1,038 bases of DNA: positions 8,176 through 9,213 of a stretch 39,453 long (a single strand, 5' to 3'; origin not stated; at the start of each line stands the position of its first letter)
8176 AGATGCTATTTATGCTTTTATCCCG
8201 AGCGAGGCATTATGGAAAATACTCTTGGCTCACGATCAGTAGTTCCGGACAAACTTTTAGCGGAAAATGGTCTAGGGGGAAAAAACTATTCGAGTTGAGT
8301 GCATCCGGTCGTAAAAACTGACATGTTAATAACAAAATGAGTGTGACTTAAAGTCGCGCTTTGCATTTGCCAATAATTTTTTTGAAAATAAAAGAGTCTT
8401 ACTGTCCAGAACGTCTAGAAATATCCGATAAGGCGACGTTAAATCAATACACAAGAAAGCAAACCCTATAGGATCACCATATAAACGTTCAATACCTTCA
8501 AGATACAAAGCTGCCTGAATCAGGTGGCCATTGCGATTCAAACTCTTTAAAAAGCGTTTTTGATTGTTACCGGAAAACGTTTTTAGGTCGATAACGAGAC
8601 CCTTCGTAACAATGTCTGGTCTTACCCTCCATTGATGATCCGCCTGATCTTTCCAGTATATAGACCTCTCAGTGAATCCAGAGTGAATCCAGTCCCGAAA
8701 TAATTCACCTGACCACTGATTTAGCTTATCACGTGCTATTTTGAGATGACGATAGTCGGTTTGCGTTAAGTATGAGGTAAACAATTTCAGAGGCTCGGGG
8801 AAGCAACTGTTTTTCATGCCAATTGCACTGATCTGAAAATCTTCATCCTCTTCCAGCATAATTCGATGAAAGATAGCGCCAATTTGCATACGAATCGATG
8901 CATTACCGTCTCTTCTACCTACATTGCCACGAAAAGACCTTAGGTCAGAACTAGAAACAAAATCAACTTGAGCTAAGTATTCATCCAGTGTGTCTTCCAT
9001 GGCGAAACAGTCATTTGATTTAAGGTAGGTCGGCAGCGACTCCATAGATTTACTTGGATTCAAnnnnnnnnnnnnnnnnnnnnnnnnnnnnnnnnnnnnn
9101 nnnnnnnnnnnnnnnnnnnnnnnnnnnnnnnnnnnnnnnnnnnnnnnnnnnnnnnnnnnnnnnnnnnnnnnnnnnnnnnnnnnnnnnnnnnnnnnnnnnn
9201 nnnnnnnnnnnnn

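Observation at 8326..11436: Compact SLOG(cpYpsA) - MazG - RlmJ-type methyltransferase - PD-(D/E)XK nuclease operon: candidate nucleotide-centric modification/conflict module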

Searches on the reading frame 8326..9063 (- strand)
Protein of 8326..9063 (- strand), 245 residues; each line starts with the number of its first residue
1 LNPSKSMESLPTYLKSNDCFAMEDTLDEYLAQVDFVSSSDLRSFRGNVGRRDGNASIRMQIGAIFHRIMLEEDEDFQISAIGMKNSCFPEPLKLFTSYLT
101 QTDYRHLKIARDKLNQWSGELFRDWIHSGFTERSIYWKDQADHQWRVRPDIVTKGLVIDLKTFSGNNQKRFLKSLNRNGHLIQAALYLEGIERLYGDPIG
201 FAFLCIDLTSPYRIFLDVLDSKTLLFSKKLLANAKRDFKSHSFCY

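Call 3: search_protein_families(library=pfam, proteins=[window:8326-9063:-], max_evalue=0.1)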
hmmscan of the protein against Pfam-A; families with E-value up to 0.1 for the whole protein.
window:8326-9063:- (245 aa): 1 family
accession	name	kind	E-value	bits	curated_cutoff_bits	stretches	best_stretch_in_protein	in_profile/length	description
PF12684.13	DUF3799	-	9.3e-13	48.9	26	1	59-214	31-187/233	PDDEXK-like domain of unknown function (DUF3799)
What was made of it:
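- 8326..9063 (-): RecE/DUF3799-family PD-(D/E)XK nuclease, 245 aa from the TTG at 9063 or 239 aa from the ATG at 9045. Conservation among orthologues begins near residue 25, so the ATG at 9045 or at 9000 is an equally plausible start. Pfam PF12684, E = 9e-13 (call 3).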

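Call 4: search_protein_families(library=ncbifam, proteins=[window:8326-9063:-], max_evalue=0.1)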
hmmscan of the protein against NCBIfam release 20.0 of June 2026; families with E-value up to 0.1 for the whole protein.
window:8326-9063:- (245 aa): 1 family
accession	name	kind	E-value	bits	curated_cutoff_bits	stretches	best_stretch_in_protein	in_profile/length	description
NF007259.0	PRK09709.1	equivalog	1.3e-05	23.5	1269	1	127-209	735-818/877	exodeoxyribonuclease VIII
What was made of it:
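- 8326..9063 (-): NCBIfam exodeoxyribonuclease VIII, 1.3e-5, well below its cut-off (call 4).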

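Call 9: search_protein_families(library=padloc, proteins=[window:8326-9063:-], max_evalue=0.1)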
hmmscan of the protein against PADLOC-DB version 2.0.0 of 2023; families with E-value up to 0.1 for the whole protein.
window:8326-9063:- (245 aa): 0 families

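Call 11: find_homologous_proteins(query=window:8326-9063:-)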
Query window:8326-9063:- (245 aa): 5 proteins with E <= 0.001 among 262 candidates.
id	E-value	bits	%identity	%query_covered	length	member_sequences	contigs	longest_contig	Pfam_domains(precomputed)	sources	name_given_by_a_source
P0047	3.3e-157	540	99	98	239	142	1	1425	PF12684.14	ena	-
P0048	5.4e-86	306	99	56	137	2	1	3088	PF12684.14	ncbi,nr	ncbi:MAG: hypothetical protein HOI07_10225 [Betaproteobacteria bacterium]|nr:hypothetical protein [B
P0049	1.1e-63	233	50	90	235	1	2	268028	PF12684.14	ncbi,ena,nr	ncbi:MAG: PD-(D/E)XK nuclease-like domain-containing protein [Proteobacteria bacterium]|nr:PD-(D/E)X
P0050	1.8e-62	229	49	96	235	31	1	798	PF12684.14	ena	-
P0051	1.6e-55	207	46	92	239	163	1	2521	PF12684.14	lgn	-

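Call 39: search_solved_structures(query=window:8326-9063:-, max_evalue=1, show_alignments=2)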
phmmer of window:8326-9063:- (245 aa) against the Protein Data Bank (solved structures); distinct sequences matched with E-value up to 1: 1.
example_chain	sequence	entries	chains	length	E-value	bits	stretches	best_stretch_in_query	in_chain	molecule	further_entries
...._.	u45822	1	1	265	0.01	18.9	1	127-209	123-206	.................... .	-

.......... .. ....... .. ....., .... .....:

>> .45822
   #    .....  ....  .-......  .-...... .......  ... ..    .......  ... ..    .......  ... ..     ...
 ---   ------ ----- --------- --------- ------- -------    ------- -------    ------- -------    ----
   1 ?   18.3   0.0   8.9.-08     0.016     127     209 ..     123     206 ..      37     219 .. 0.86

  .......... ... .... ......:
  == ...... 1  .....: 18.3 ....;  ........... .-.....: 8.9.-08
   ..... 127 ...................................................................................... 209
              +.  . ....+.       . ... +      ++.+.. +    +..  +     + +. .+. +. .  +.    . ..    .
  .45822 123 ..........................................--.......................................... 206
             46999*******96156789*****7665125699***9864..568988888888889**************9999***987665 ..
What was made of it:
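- Closest known: RecE. Same: It shares the PD-(D/E)XK core with aligned RPD, DxK and QxxxY motifs (call 39).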

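Call 42: find_related_loci(query=A3, collection=metagenome_contigs, flank=10000)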
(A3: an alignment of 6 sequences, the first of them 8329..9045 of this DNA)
Query A3 (239 aa) in metagenome_contigs; peptide patterns used: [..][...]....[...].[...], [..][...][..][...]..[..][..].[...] (x = any residue, [..] = any of these).
309 stretches matched a pattern; 100 encode a relative of the query (tblastn E <= 1e-3); the best 80 are kept; 80 distinct loci.
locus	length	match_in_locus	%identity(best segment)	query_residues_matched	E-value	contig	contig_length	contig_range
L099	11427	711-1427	99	1-239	6e-162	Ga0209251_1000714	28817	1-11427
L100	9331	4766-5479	97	1-238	8e-157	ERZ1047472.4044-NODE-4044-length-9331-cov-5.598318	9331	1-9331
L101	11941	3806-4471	50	8-229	4e-68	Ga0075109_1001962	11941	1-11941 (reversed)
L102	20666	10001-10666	51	8-229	7e-67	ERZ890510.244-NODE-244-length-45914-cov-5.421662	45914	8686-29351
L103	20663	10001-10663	50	8-228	2e-65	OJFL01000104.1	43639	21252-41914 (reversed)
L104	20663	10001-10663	48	4-232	9e-64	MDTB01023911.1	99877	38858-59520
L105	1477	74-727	47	8-232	9e-66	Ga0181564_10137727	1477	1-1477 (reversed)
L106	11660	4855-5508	47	8-232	3e-61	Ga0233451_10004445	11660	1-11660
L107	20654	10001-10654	46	8-232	9e-61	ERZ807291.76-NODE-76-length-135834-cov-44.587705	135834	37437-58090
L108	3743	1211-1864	46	8-232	6e-60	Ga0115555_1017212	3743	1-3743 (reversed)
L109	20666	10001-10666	50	8-229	4e-68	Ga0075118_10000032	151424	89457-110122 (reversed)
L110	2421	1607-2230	35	8-229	3e-40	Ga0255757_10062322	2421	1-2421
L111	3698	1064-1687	35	8-229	4e-40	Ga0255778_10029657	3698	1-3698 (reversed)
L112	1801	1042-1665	34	8-229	3e-39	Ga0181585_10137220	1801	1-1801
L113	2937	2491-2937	44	8-163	4e-36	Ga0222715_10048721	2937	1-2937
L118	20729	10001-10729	30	1-234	4e-29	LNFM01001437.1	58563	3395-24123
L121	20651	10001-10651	29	9-225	2e-27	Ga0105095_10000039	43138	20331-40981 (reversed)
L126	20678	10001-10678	30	13-229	1e-25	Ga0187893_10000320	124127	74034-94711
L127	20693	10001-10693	29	7-229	2e-25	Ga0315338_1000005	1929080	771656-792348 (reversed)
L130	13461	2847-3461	31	9-213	9e-25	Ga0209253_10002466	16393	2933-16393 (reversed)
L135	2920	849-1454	27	13-209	1e-19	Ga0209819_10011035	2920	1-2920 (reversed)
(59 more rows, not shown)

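Call 43: find_related_loci(query=A3, collection=viral_contigs, flank=6000)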
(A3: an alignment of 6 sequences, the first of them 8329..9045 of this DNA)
Query A3 (239 aa) in viral_contigs; peptide patterns used: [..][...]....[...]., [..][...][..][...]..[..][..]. (x = any residue, [..] = any of these).
126 stretches matched a pattern; 36 encode a relative of the query (tblastn E <= 1e-3); 36 distinct loci.
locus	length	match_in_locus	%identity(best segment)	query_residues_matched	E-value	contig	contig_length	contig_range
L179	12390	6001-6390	29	93-222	6e-13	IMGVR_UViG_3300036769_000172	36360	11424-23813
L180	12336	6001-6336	30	109-222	2e-12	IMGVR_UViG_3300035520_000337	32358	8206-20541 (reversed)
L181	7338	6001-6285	29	125-218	7e-10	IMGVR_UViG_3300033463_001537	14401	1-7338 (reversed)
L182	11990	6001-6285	28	125-218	4e-9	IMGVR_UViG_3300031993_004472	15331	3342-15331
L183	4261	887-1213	30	123-228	8e-9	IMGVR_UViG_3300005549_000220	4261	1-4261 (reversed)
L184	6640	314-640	30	122-228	1e-8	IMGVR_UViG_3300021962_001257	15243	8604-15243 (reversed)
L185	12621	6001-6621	28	50-229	3e-9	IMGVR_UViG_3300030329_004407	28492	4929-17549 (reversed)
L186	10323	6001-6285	28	123-210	3e-8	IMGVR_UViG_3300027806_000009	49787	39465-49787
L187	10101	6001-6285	28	123-210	3e-8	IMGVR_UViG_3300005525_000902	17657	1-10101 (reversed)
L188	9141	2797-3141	28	107-222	9e-8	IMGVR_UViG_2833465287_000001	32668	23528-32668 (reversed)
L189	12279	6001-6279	32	116-206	1e-7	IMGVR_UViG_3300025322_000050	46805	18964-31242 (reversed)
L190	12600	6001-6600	24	28-208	2e-7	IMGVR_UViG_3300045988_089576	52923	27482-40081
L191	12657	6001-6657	25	1-206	3e-7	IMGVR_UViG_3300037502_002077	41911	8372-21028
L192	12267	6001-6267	32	120-206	3e-7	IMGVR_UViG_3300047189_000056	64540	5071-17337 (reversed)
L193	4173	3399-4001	25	30-218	3e-7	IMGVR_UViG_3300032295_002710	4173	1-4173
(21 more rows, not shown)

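Call 50: search_protein_families(library=pfam, proteins=[L127:5885-7798:-, L127:8306-8887:+, L126:5842-6426:+, L126:8584-9951:+, L126:8314-9963:-, L127:10783-11766:-, L127:11665-13257:+], max_evalue=0.01)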
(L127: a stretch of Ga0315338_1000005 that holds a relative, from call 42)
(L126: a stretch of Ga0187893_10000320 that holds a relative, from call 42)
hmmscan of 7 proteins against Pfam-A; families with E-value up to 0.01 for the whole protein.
L127:5885-7798:- (637 aa): 2 families
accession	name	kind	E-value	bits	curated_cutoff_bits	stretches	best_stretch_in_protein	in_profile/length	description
PF01103.29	Omp85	-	3e-07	30.7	24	1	254-623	1-311/325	Omp85 superfamily domain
PF07244.20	POTRA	-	0.003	18.7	21.3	1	168-217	13-65/79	Surface antigen variable number repeat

L127:8306-8887:+ (193 aa): 1 family
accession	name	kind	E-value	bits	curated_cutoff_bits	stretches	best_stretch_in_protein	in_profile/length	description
PF20352.3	DUF6647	-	0.00025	21.3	24.1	1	97-168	86-150/174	Domain of unknown function (DUF6647)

L126:5842-6426:+ (194 aa): 0 families

L126:8584-9951:+ (455 aa): 2 families
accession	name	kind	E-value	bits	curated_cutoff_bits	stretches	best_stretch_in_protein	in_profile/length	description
PF00291.31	PALP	-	6.3e-74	249.4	35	1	10-305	2-294/295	Pyridoxal-phosphate dependent enzyme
PF00571.33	CBS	-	2e-05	25.3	24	1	344-383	7-47/57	CBS domain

L126:8314-9963:- (549 aa): 0 families

L127:10783-11766:- (327 aa): 1 family
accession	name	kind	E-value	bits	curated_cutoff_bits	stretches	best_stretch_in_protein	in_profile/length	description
PF10778.14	DehI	-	5.5e-13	49.6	28.9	2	76-222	1-139/148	Halocarboxylic acid dehydrogenase DehI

L127:11665-13257:+ (530 aa): 2 families
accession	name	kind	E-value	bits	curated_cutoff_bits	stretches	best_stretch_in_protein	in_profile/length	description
PF00291.31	PALP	-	3.1e-77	260.3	35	1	85-380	2-294/295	Pyridoxal-phosphate dependent enzyme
PF00571.33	CBS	-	7.9e-07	29.8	24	1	420-461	8-50/57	CBS domain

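Call 52: search_protein_families(library=pfam, proteins=[L118:9077-9955:+, L118:10769-11497:+, L118:11239-11775:+, L118:12537-13910:+, L118:12690-13961:-, L130:1353-2582:-, L121:10812-12422:+, L121:11439-12581:-, L135:1448-2662:-, L118:14500-17235:+], max_evalue=0.001)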
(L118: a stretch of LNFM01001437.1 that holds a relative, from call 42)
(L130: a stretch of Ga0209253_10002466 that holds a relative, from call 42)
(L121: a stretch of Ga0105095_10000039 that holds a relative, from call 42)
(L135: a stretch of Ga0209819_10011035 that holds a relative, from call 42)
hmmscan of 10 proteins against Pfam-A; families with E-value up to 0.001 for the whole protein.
L118:9077-9955:+ (293 aa): 4 families
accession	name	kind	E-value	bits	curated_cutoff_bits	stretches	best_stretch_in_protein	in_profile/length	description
PF07719.23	TPR_2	-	1.4e-08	34.6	27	1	209-241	2-34/34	Tetratricopeptide repeat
PF00515.34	TPR_1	-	7.2e-08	32.4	27.8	1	209-241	2-34/34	Tetratricopeptide repeat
PF13428.12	TPR_14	-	9.7e-05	23.1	23.5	0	249-281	8-40/44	Tetratricopeptide repeat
PF14559.12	TPR_19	-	0.00072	20.3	25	0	252-282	1-31/68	Tetratricopeptide repeat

L118:10769-11497:+ (243 aa): 0 families

L118:11239-11775:+ (179 aa): 0 families

L118:12537-13910:+ (458 aa): 0 families

L118:12690-13961:- (424 aa): 6 families
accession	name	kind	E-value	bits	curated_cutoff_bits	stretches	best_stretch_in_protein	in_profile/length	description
PF00534.26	Glycos_transf_1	-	2.1e-41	141.7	26.4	1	215-378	5-169/172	Glycosyl transferases group 1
PF13692.12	Glyco_trans_1_4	-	2.4e-38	132.1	27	1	226-365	2-140/142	Glycosyl transferases group 1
PF13439.12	Glyco_transf_4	-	4.4e-35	121.6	28.5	1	35-204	1-168/170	Glycosyltransferase Family 4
PF13579.12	Glyco_trans_4_4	-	1.7e-20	74.4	29.7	1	36-201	1-158/158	Glycosyl transferase 4-like domain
PF20706.3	GT4-conflict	-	4.9e-11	42.7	26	1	223-369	195-359/385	Family 4 Glycosyltransferase in conflict systems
PF13524.12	Glyco_trans_1_2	-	4.8e-08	33.5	25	1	246-397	5-142/144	Glycosyl transferase-like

L130:1353-2582:- (410 aa): 4 families
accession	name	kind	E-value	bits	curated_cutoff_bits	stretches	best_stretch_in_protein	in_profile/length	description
PF00990.26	GGDEF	-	6e-21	75.3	23.8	1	250-401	2-159/161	Diguanylate cyclase, GGDEF domain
PF01590.32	GAF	-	2.6e-11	44.6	22.4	1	96-224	3-132/133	GAF domain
PF13185.12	GAF_2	-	0.00011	22.9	28.6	1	94-221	3-131/136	GAF domain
PF13492.12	GAF_3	-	0.00041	21.2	27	0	94-222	1-124/129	GAF domain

L121:10812-12422:+ (537 aa): 11 families
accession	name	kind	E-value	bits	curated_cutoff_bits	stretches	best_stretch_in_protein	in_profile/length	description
PF12801.12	Fer4_5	-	2e-17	63.3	22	2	332-377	2-47/48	4Fe-4S binding domain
PF13187.11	Fer4_9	-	3.7e-09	36.9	27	2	475-525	1-50/52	4Fe-4S dicluster domain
PF00037.32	Fer4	-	5.9e-09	35.8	21.1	1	505-526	1-22/24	4Fe-4S binding domain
PF12837.12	Fer4_6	-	1.1e-08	35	25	2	470-492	3-24/24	4Fe-4S binding domain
PF12838.12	Fer4_7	-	2.8e-08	34.5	27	1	476-525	2-51/52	4Fe-4S dicluster domain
PF13237.11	Fer4_10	-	1.2e-07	32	25.5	1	473-523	6-53/53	4Fe-4S dicluster domain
PF13484.11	Fer4_16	-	1.2e-06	29.6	30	0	512-528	2-18/66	4Fe-4S double cluster binding domain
PF14697.11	Fer4_21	-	1.2e-06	29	35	1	471-525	3-55/59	4Fe-4S dicluster domain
PF25160.1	LdpA_Fe-S-bd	-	1.2e-05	25.4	27.6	0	447-488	9-40/49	LdpA Fe-S cluster-binding domain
PF12798.12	Fer4_3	-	1.3e-05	26.1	27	0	512-523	1-12/15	4Fe-4S binding domain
PF12797.12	Fer4_2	-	0.00056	20.1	24.5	0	505-523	3-21/22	4Fe-4S binding domain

L121:11439-12581:- (381 aa): 0 families

L135:1448-2662:- (405 aa): 0 families

L118:14500-17235:+ (912 aa): 9 families
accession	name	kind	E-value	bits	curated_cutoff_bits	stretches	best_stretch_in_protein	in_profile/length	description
PF00563.25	EAL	-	1.4e-69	234.5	31.3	1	661-893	4-236/236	EAL domain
PF00990.26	GGDEF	-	6.4e-44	150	23.8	1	483-638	2-159/161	Diguanylate cyclase, GGDEF domain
PF08447.18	PAS_3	-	2.3e-14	53.8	25.6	1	62-148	3-89/89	PAS fold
PF01590.32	GAF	-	2e-13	51.5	22.4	1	182-320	2-130/133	GAF domain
PF13426.13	PAS_9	-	8.4e-12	45.7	27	1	381-470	14-103/103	PAS domain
PF08448.16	PAS_4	-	2e-07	31.6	23.1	1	382-472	18-109/110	PAS fold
PF00989.32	PAS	-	2.4e-06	27.9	22.6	0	383-468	25-113/113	PAS fold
PF13188.13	PAS_8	-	0.00023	21.4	21.8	0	340-413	1-55/65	PAS domain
PF21815.4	PAS_PdeA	-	0.00027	21.3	21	0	41-118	6-81/106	PdeA-like PAS domain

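Call 79: search_protein_families(library=phrogs, proteins=[window:8326-9063:-], max_evalue=0.001)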
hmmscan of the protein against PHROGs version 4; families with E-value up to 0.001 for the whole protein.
window:8326-9063:- (245 aa): 1 family
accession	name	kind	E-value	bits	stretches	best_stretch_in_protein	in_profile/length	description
phrog_412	-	DNA, RNA and nucleotide metabolism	1.4e-24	88.2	1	99-214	238-357/440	exonuclease VIII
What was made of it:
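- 8326..9063 (-): PHROG 412 'exonuclease VIII', 1.4e-24 (call 79).
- DUF3799 nucleases and MazG-like pyrophosphatases are common in phages (calls 43, 79).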

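Call 82: predict_structure(alignment_id=A6)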
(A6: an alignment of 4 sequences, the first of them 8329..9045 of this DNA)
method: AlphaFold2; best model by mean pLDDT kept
length: 239 residues; sequences in the alignment: 4
mean_pLDDT: 52.4   pTM: 0.49
mean pLDDT of the five models: 52.4, 45.9, 39.1, 37.5, 34.8
residues with pLDDT >= 90: 0; 70-90: 28; 50-70: 121; < 50: 90
segments of 3 or more residues with pLDDT < 50: 1-3, 27-55, 67-93, 111-113, 118-126, 137-141, 234-239
pLDDT, mean of each block of 10 residues (from residue 1): 48 54 48 36 36 49 45 29 31 53 58 48 48 49 56 61 54 69 64 67 60 76 77 39
secondary structure, 60 per line:
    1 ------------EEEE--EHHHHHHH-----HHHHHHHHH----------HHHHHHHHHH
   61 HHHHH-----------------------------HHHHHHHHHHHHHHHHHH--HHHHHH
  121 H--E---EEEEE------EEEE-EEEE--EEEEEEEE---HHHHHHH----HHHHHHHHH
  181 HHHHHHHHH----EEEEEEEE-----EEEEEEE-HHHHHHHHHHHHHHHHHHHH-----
elements in order: E13-16 H20-26 H32-40 H51-65 H95-112 H115-121 E128-132 E139-142 E144-147 E150-157 H161-167 H172-189 E194-201 E207-213 H215-234
